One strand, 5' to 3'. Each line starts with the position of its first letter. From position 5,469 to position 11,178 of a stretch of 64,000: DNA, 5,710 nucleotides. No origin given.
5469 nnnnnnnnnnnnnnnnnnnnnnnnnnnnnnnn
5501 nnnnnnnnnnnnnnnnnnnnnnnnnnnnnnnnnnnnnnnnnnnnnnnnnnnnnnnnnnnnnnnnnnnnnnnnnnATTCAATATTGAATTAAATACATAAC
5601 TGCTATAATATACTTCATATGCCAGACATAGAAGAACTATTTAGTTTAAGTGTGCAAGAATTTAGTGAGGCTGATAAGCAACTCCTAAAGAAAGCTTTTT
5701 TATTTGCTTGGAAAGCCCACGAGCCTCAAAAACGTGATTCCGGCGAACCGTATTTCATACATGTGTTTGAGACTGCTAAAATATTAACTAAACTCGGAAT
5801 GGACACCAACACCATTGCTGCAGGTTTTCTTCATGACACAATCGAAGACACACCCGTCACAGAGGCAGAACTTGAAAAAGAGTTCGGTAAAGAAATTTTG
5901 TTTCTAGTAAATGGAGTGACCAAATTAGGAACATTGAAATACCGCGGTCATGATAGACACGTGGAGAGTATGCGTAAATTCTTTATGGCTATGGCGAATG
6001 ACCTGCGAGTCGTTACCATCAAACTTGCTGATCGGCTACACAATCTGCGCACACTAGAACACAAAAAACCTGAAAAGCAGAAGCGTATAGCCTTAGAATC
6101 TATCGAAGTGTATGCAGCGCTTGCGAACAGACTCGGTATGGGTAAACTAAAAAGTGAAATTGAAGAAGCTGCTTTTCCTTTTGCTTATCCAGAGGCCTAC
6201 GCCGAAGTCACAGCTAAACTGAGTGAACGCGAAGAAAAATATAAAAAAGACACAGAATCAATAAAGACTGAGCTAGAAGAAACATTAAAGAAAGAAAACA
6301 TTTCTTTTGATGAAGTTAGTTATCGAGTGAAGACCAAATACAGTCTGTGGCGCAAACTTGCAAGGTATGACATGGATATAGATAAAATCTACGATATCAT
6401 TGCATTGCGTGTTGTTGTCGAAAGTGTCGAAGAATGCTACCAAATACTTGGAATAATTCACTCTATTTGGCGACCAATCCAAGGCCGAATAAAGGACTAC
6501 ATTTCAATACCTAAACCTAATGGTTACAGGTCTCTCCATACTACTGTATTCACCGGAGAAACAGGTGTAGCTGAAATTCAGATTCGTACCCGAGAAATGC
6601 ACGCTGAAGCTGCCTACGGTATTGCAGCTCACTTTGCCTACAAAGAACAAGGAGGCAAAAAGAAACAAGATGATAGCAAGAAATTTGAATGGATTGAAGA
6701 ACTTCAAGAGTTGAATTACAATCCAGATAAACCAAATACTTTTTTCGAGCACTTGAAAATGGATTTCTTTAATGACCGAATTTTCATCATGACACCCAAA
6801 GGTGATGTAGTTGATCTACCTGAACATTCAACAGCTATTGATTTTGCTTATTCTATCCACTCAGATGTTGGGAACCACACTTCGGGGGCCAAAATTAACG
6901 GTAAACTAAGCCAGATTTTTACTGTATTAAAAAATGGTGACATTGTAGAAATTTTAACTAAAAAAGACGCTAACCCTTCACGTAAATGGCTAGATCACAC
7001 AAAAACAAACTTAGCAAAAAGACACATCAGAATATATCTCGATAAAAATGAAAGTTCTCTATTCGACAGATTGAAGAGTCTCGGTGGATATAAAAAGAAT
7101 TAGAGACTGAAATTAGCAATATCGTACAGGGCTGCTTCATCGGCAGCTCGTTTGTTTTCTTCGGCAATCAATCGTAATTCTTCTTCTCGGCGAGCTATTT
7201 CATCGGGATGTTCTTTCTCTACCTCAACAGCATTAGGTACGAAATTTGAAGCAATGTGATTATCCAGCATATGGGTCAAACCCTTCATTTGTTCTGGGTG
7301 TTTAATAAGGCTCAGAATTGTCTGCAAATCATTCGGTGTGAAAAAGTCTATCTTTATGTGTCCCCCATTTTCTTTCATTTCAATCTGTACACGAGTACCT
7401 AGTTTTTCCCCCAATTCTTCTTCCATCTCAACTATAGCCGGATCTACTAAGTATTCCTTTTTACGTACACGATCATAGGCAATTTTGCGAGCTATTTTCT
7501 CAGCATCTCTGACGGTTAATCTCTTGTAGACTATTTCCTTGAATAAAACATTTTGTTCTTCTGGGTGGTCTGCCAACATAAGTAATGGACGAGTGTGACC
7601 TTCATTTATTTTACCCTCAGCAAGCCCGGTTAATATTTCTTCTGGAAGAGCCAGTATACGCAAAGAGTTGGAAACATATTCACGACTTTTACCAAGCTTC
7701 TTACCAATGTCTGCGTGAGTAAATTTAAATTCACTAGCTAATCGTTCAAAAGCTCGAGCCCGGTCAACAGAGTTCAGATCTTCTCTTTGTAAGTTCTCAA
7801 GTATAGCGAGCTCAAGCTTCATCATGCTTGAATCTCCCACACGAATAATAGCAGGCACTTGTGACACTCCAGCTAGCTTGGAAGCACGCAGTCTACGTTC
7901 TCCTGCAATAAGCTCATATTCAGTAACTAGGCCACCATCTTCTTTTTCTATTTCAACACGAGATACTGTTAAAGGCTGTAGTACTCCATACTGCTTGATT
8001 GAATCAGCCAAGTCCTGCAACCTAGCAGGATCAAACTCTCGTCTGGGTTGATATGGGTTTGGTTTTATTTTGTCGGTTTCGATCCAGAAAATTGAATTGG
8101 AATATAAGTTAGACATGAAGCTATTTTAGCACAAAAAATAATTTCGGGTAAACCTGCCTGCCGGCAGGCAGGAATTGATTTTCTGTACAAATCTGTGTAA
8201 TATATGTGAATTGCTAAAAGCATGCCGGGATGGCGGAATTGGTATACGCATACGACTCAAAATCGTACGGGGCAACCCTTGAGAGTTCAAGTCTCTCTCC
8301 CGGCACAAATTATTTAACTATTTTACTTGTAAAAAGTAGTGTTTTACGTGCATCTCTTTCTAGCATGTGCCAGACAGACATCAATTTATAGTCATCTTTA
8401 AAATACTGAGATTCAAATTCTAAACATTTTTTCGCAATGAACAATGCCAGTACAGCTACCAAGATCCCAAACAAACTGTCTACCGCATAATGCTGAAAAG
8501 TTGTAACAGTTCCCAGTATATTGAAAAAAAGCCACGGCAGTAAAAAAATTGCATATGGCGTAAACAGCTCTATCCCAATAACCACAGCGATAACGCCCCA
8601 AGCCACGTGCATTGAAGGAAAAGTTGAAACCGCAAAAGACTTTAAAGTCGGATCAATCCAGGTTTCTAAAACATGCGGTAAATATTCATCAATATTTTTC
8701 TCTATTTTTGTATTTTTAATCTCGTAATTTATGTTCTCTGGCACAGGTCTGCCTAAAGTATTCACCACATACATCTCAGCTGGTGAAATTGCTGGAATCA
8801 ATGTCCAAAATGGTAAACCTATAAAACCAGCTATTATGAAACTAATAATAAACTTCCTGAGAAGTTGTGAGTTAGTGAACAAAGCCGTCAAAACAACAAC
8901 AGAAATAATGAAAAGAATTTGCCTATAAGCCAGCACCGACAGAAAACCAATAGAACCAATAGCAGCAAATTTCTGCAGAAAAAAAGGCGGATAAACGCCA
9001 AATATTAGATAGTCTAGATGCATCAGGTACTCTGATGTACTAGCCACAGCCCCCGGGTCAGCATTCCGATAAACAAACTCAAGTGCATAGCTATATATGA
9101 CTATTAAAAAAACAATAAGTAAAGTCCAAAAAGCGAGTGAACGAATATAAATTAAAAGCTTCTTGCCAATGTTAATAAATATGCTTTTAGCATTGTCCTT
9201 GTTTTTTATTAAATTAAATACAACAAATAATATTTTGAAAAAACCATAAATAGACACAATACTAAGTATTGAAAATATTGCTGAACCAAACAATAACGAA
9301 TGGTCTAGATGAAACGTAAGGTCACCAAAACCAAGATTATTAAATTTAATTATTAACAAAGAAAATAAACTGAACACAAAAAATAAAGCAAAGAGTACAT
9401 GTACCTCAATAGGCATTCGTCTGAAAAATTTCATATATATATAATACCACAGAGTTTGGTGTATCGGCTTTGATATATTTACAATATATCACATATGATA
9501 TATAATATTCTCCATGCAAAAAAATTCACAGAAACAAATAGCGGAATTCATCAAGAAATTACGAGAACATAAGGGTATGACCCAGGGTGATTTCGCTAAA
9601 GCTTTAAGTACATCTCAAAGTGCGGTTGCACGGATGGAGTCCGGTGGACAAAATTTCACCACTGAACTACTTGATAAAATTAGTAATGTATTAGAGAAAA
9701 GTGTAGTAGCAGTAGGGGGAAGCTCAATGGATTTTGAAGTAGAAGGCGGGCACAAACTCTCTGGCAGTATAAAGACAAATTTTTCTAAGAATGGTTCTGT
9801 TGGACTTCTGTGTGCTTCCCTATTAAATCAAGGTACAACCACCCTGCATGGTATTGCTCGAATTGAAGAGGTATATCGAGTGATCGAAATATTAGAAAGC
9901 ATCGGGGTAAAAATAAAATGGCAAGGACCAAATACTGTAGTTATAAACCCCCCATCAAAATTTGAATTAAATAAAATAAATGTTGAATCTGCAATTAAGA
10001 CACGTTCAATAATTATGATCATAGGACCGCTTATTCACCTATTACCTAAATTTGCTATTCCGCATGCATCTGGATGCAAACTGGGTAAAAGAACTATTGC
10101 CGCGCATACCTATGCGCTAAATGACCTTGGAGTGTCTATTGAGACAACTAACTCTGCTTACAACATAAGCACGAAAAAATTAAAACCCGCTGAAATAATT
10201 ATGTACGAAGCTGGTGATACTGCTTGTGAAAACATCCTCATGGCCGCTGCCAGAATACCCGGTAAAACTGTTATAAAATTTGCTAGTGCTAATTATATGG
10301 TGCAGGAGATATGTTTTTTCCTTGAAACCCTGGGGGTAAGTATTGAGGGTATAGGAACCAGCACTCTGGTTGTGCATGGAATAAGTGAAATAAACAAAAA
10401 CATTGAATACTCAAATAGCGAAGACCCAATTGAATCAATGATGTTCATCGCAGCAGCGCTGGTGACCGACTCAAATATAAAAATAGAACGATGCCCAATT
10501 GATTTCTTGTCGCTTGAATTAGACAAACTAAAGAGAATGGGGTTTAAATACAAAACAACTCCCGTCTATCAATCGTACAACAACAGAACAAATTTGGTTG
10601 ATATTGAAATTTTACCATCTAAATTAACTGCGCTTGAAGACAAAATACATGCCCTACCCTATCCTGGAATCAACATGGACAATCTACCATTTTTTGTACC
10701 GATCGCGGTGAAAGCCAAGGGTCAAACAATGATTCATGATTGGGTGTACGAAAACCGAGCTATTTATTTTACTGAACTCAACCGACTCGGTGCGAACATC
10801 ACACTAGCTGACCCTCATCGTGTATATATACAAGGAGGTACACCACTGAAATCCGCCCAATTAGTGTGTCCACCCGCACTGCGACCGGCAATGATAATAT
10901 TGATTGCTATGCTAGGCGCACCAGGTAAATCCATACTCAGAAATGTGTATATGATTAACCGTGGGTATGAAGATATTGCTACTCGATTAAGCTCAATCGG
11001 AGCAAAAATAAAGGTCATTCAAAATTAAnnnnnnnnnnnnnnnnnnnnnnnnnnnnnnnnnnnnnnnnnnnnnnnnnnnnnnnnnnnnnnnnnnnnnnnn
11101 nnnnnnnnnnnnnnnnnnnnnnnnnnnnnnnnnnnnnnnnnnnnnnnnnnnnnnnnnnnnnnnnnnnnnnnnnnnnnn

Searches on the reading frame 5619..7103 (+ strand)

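Call 23: search_protein_families(library=pfam, proteins=[window:5619-7103:+], max_evalue=0.00001)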
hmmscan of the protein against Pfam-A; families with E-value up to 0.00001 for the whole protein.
window:5619-7103:+ (494 aa): 4 families
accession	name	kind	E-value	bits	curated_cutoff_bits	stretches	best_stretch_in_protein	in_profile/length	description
PF13328.12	HD_4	-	1.4e-45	155.3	27.2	1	26-174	1-155/156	HD domain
PF04607.23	RelA_SpoT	-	3.1e-39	134.2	27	1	236-345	2-112/113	Region found in RelA / SpoT proteins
PF02824.27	TGS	-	5.9e-21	74.7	22.2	1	388-447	1-60/60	TGS domain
PF01966.28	HD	-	1.7e-12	48.1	22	1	45-142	1-115/116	HD domain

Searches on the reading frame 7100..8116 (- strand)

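Call 23: search_protein_families(library=pfam, proteins=[window:7100-8116:-], max_evalue=0.00001)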
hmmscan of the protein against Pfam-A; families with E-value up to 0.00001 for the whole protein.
window:7100-8116:- (338 aa): 3 families
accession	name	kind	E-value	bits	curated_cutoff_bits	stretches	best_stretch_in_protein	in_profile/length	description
PF17762.8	HTH_ParB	-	8.4e-29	100.2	22.6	1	112-212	1-100/102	ParB HTH domain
PF02195.25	ParB_N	-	3.7e-26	91.5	26.3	1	11-110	5-95/95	ParB N-terminal domain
PF23552.2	ParB_C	-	3.3e-10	39.7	23.8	1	225-272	2-50/50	ParB dimerisation domain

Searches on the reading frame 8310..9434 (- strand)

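Call 23: search_protein_families(library=pfam, proteins=[window:8310-9434:-], max_evalue=0.00001)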
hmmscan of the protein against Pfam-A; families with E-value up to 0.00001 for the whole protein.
window:8310-9434:- (374 aa): 2 families
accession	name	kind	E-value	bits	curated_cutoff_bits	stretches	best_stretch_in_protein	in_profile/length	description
PF14378.12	PAP2_3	-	7.6e-17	62.2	27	1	137-331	3-188/190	PAP2 superfamily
PF01569.27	PAP2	-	2.3e-06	27.8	27.2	1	227-338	23-125/130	PAP2 superfamily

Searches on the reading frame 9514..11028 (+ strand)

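Call 23: search_protein_families(library=pfam, proteins=[window:9514-11028:+], max_evalue=0.00001)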
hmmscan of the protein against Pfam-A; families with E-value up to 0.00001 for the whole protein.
window:9514-11028:+ (504 aa): 3 families
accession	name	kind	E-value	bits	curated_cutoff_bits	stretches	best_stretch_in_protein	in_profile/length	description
PF00275.25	EPSP_synthase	-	5.3e-43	147.7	22.8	1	76-491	1-416/417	EPSP synthase (3-phosphoshikimate 1-carboxyvinyltransferase)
PF01381.28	HTH_3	-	1.4e-12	47.9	23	1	13-64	1-52/55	Helix-turn-helix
PF13560.12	HTH_31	-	8.5e-08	32.8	27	1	8-60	1-54/64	Helix-turn-helix domain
